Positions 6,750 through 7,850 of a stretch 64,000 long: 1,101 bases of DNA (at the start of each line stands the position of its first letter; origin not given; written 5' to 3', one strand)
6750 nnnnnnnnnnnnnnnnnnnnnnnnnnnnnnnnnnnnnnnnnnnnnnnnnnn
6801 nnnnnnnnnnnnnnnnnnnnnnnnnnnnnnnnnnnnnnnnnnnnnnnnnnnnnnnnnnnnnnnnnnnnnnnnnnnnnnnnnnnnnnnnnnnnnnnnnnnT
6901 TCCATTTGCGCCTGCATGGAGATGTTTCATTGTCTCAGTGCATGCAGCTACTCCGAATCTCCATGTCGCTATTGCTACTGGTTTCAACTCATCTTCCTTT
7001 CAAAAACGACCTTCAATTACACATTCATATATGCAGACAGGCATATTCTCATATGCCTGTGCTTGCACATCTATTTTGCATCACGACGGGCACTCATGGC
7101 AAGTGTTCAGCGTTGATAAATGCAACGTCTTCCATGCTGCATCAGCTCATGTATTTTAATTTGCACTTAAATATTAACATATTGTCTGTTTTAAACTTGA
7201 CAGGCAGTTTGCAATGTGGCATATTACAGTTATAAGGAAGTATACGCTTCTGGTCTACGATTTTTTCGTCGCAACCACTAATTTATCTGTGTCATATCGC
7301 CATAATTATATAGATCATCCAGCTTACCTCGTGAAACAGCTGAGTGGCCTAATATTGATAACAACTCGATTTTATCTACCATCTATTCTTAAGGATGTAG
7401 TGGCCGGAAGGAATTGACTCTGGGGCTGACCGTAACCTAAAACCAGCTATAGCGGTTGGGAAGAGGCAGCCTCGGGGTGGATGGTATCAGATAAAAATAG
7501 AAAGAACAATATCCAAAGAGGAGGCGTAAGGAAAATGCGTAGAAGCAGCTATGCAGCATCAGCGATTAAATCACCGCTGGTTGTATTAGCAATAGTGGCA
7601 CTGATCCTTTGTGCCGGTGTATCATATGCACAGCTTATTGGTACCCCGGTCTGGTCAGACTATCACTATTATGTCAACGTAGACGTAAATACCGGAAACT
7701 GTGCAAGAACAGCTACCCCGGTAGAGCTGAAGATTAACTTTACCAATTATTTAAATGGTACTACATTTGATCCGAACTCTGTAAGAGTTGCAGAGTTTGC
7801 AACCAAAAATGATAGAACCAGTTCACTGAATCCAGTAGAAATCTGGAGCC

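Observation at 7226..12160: Giant secreted Thr/Ser/Asn-rich surface protein with CarboxypepD_reg and LamG-like modules behind a roughly 300-nt leader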

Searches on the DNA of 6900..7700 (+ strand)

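Call 4: search_rna_families(source=window, start=6900, end=7700, threshold=evalue, max_evalue=10, show_alignments=3)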
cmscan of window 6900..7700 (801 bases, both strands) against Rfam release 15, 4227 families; matches with E-value up to 10: 3.
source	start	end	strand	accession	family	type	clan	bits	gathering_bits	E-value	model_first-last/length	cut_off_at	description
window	6992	7081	-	RF01694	Bacteroides-1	Gene; sRNA;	-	20.9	43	0.57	1-82/82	no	Bacteroides-1 RNA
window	7029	7071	-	RF03431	mir-4657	Gene; miRNA;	-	18.3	73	0.84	1-53/53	no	mir-4657 microRNA precursor family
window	7132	7301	-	RF04321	tmRNA_permuted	Gene;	-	11.6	47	5.8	1-213/213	no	permuted transfer-messenger RNA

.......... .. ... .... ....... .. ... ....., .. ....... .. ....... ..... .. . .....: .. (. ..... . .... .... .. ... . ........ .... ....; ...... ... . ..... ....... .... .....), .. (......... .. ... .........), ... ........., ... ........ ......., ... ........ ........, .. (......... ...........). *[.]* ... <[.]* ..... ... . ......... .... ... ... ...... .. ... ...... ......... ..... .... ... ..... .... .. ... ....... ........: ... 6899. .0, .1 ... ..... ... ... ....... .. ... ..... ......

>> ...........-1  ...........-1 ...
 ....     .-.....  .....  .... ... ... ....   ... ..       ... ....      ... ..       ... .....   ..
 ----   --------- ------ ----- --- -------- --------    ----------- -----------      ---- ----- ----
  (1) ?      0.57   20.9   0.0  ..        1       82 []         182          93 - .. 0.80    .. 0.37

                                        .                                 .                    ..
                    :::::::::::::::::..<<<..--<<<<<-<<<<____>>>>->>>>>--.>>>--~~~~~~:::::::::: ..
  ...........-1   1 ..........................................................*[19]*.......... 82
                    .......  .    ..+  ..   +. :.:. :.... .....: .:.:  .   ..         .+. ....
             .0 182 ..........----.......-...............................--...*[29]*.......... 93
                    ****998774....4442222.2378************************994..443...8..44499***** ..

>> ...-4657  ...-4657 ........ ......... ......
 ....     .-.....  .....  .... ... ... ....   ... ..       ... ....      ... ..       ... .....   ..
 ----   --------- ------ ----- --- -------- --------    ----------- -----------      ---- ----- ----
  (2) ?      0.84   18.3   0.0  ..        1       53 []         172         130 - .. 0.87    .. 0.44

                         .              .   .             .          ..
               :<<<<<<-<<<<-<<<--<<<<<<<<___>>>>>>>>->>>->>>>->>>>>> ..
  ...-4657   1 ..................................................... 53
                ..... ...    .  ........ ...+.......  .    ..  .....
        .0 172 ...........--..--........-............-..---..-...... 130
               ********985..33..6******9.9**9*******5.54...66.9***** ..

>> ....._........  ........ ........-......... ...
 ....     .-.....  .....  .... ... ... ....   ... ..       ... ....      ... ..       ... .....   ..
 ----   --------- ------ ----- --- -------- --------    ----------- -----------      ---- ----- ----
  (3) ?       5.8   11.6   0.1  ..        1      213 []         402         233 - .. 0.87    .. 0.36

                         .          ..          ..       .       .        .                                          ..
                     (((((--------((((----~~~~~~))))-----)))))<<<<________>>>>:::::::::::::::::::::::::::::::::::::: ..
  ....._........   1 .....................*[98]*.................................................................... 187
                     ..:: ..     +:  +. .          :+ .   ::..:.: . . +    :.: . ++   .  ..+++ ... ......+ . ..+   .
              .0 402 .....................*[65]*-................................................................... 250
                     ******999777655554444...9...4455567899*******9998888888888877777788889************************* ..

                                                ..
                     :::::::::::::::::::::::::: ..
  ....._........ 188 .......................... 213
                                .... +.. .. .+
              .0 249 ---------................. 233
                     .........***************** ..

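Call 55: build_rna_model(alignment_id=A7, structure=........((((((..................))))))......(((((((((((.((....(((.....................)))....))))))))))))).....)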
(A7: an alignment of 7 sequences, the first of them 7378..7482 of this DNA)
Model R1 built from alignment A7 (7 sequences, 111 columns); structure: as given.
model positions 110; base pairs 22; branch points 1; effective number of sequences 2.12; information 0.59 bits per position. Calibrated on 0.2 Mb of random sequence (short: E-values are rough).
structure used (alignment columns):
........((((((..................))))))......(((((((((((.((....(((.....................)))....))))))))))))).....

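Call 58: search_with_rna_model(model_id=R1, sources=[window, L002, L003, L004, L005, L006, L007, L008, L009, L010, L011, L012, L013, L134, L135], max_evalue=10, make_alignment=true, show_alignments=0)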
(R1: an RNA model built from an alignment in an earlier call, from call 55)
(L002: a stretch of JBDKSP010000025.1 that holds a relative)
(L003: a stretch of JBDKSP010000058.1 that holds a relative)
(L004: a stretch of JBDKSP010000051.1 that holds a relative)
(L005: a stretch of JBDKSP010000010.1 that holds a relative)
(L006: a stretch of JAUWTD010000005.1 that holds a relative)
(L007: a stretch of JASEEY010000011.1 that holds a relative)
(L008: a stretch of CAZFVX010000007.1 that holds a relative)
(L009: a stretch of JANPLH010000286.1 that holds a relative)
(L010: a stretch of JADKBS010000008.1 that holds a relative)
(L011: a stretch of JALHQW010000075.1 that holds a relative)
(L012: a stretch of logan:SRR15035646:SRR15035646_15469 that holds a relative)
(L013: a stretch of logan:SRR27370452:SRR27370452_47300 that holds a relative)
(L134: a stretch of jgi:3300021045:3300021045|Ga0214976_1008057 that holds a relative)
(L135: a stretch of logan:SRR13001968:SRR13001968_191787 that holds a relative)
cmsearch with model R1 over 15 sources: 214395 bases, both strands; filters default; matches with E-value up to 10: 10.
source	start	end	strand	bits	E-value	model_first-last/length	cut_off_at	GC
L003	7841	7950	+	110.7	1.3e-22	1-110/110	no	0.55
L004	7846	7955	+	109.5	2.5e-22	1-110/110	no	0.51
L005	342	451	+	108.8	3.5e-22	1-110/110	no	0.47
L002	2570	2679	+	104.4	3.4e-21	1-110/110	no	0.5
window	7378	7482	+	98.5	7.3e-20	1-110/110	no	0.52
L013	120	224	+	97.8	1.1e-19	1-110/110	no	0.47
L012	4874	4966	+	67.5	7.1e-13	1-110/110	no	0.46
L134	229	292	+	19.8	0.038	1-110/110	no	0.41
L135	147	210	+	19.8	0.038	1-110/110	no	0.41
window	1690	1799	-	10.7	4.2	1-110/110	no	0.45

Alignment A8: 10 matches aligned to the model, 138 columns, each read 5' to 3' on its own strand. Consensus structure (alignment columns), stored with it:
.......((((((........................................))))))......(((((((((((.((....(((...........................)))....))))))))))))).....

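Call 60: search_with_rna_model(model_id=R1, sources=[L014, L015, L016, L017, L018, L019, L020, L021, L022, L023, L024, L025, L026, L027, L028, L029, L030, L031, L032, L033, L034, L035, L036, L037, L038, L039, L040, L041, L042, L043, L044, L045, L046, L047, L048, L049, L050, L051, L052, L053, L054, L055, L056, L057, L058, L059, L060, L061, L062, L063, L064, L065, L066, L067, L068, L069, L070, L071, L072, L073, L074, L075, L076, L077, L078, L079, L080, L081, L082, L083, L084, L085, L086, L087, L088, L089, L090, L091, L092, L093, L094, L095, L096, L097, L098, L099, L100, L101, L102, L103, L104, L105, L106, L107, L108, L109, L110, L111, L112, L113], max_evalue=1)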
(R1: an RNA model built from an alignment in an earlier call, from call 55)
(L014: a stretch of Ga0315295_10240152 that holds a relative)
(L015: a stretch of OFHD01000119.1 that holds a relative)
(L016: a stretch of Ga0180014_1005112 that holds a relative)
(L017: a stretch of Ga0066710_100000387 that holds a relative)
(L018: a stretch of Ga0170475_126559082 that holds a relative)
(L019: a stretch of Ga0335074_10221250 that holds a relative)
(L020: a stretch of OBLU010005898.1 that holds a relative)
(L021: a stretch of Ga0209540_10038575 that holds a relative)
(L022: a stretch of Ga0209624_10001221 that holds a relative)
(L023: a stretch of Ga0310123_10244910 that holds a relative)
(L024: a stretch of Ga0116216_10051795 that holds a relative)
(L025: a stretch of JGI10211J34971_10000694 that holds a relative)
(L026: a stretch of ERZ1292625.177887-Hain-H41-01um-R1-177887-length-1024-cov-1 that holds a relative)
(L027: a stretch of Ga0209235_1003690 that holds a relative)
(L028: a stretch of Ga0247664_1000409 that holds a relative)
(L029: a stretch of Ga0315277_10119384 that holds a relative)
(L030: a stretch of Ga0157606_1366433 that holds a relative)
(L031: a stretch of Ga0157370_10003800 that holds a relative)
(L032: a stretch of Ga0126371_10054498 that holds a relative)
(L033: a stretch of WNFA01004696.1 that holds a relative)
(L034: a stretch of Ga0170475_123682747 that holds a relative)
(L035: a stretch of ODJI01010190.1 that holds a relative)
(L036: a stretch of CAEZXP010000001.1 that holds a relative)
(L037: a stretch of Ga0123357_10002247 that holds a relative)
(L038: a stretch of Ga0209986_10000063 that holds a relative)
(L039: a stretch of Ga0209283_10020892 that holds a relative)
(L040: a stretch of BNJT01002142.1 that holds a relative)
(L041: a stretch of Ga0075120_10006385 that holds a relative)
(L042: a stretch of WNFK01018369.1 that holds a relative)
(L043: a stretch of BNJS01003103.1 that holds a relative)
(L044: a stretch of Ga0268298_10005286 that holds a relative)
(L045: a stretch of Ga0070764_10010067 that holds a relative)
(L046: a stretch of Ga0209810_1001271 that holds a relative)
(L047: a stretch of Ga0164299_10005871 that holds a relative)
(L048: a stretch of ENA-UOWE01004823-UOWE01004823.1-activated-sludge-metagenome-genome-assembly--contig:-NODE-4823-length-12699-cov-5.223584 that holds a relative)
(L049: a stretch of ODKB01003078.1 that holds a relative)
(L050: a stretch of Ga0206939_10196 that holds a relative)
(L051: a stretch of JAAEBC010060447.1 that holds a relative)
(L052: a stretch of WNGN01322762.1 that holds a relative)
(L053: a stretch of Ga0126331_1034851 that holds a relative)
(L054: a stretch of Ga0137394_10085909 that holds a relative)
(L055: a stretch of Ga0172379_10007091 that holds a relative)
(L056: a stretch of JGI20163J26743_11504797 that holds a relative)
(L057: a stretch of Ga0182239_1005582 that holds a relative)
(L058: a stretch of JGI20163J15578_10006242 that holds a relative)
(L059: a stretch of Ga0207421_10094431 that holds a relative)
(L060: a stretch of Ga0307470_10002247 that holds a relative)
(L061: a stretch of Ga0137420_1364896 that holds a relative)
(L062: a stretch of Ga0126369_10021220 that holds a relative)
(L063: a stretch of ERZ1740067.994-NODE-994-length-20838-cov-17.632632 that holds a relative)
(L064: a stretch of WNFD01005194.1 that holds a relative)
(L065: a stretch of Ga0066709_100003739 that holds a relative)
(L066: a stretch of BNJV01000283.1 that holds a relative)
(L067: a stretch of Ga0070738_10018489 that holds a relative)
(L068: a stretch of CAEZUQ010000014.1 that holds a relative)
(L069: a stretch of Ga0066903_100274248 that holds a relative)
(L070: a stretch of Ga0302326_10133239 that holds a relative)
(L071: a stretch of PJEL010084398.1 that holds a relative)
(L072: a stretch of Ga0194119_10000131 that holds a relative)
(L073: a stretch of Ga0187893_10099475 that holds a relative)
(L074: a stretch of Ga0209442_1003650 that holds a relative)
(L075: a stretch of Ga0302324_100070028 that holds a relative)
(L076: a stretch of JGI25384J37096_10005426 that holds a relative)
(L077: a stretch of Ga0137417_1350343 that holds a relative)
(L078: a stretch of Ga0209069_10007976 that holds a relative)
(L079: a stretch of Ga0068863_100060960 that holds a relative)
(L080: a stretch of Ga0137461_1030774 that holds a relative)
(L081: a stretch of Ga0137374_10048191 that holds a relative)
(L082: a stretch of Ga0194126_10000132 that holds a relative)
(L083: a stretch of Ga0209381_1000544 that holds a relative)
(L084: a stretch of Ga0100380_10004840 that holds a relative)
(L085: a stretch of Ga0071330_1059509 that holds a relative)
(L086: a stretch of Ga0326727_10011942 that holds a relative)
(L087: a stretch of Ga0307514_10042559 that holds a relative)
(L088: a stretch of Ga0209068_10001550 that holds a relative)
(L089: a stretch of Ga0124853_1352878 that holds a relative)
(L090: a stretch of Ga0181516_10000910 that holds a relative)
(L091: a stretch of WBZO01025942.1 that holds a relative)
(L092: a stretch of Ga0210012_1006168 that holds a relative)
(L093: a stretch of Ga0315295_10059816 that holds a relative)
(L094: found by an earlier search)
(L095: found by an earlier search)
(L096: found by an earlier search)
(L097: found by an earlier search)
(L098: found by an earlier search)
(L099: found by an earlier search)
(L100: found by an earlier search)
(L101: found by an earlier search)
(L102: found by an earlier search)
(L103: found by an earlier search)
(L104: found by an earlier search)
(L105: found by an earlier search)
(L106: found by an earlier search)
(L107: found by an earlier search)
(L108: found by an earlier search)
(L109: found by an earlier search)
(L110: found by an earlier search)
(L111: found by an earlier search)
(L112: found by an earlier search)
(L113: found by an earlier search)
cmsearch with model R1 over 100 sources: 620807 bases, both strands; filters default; matches with E-value up to 1: 1.
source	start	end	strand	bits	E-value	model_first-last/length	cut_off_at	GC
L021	591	708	-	17.4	0.37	1-110/110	no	0.62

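Call 62: search_with_rna_model(model_id=R1, sources=[window, L002, L003, L004, L005, L012, L013], max_evalue=0.00001, make_alignment=true, show_alignments=7)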
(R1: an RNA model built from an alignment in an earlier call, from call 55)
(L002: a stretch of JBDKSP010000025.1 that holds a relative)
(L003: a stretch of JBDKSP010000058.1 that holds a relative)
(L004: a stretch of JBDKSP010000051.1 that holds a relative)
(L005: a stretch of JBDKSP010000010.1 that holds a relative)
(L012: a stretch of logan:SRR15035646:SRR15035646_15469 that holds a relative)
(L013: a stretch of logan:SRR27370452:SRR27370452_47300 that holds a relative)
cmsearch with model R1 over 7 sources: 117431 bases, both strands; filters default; matches with E-value up to 0.00001: 7.
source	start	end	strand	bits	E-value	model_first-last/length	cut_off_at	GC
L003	7841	7950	+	110.7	7.2e-23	1-110/110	no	0.55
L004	7846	7955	+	109.5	1.4e-22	1-110/110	no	0.51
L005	342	451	+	108.8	1.9e-22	1-110/110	no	0.47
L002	2570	2679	+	104.4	1.9e-21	1-110/110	no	0.5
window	7378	7482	+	98.5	4e-20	1-110/110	no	0.52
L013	120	224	+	97.8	5.9e-20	1-110/110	no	0.47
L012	4874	4966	+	67.5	3.9e-13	1-110/110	no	0.46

Alignment A9: 7 matches aligned to the model, 110 columns, each read 5' to 3' on its own strand. Consensus structure (alignment columns), stored with it:
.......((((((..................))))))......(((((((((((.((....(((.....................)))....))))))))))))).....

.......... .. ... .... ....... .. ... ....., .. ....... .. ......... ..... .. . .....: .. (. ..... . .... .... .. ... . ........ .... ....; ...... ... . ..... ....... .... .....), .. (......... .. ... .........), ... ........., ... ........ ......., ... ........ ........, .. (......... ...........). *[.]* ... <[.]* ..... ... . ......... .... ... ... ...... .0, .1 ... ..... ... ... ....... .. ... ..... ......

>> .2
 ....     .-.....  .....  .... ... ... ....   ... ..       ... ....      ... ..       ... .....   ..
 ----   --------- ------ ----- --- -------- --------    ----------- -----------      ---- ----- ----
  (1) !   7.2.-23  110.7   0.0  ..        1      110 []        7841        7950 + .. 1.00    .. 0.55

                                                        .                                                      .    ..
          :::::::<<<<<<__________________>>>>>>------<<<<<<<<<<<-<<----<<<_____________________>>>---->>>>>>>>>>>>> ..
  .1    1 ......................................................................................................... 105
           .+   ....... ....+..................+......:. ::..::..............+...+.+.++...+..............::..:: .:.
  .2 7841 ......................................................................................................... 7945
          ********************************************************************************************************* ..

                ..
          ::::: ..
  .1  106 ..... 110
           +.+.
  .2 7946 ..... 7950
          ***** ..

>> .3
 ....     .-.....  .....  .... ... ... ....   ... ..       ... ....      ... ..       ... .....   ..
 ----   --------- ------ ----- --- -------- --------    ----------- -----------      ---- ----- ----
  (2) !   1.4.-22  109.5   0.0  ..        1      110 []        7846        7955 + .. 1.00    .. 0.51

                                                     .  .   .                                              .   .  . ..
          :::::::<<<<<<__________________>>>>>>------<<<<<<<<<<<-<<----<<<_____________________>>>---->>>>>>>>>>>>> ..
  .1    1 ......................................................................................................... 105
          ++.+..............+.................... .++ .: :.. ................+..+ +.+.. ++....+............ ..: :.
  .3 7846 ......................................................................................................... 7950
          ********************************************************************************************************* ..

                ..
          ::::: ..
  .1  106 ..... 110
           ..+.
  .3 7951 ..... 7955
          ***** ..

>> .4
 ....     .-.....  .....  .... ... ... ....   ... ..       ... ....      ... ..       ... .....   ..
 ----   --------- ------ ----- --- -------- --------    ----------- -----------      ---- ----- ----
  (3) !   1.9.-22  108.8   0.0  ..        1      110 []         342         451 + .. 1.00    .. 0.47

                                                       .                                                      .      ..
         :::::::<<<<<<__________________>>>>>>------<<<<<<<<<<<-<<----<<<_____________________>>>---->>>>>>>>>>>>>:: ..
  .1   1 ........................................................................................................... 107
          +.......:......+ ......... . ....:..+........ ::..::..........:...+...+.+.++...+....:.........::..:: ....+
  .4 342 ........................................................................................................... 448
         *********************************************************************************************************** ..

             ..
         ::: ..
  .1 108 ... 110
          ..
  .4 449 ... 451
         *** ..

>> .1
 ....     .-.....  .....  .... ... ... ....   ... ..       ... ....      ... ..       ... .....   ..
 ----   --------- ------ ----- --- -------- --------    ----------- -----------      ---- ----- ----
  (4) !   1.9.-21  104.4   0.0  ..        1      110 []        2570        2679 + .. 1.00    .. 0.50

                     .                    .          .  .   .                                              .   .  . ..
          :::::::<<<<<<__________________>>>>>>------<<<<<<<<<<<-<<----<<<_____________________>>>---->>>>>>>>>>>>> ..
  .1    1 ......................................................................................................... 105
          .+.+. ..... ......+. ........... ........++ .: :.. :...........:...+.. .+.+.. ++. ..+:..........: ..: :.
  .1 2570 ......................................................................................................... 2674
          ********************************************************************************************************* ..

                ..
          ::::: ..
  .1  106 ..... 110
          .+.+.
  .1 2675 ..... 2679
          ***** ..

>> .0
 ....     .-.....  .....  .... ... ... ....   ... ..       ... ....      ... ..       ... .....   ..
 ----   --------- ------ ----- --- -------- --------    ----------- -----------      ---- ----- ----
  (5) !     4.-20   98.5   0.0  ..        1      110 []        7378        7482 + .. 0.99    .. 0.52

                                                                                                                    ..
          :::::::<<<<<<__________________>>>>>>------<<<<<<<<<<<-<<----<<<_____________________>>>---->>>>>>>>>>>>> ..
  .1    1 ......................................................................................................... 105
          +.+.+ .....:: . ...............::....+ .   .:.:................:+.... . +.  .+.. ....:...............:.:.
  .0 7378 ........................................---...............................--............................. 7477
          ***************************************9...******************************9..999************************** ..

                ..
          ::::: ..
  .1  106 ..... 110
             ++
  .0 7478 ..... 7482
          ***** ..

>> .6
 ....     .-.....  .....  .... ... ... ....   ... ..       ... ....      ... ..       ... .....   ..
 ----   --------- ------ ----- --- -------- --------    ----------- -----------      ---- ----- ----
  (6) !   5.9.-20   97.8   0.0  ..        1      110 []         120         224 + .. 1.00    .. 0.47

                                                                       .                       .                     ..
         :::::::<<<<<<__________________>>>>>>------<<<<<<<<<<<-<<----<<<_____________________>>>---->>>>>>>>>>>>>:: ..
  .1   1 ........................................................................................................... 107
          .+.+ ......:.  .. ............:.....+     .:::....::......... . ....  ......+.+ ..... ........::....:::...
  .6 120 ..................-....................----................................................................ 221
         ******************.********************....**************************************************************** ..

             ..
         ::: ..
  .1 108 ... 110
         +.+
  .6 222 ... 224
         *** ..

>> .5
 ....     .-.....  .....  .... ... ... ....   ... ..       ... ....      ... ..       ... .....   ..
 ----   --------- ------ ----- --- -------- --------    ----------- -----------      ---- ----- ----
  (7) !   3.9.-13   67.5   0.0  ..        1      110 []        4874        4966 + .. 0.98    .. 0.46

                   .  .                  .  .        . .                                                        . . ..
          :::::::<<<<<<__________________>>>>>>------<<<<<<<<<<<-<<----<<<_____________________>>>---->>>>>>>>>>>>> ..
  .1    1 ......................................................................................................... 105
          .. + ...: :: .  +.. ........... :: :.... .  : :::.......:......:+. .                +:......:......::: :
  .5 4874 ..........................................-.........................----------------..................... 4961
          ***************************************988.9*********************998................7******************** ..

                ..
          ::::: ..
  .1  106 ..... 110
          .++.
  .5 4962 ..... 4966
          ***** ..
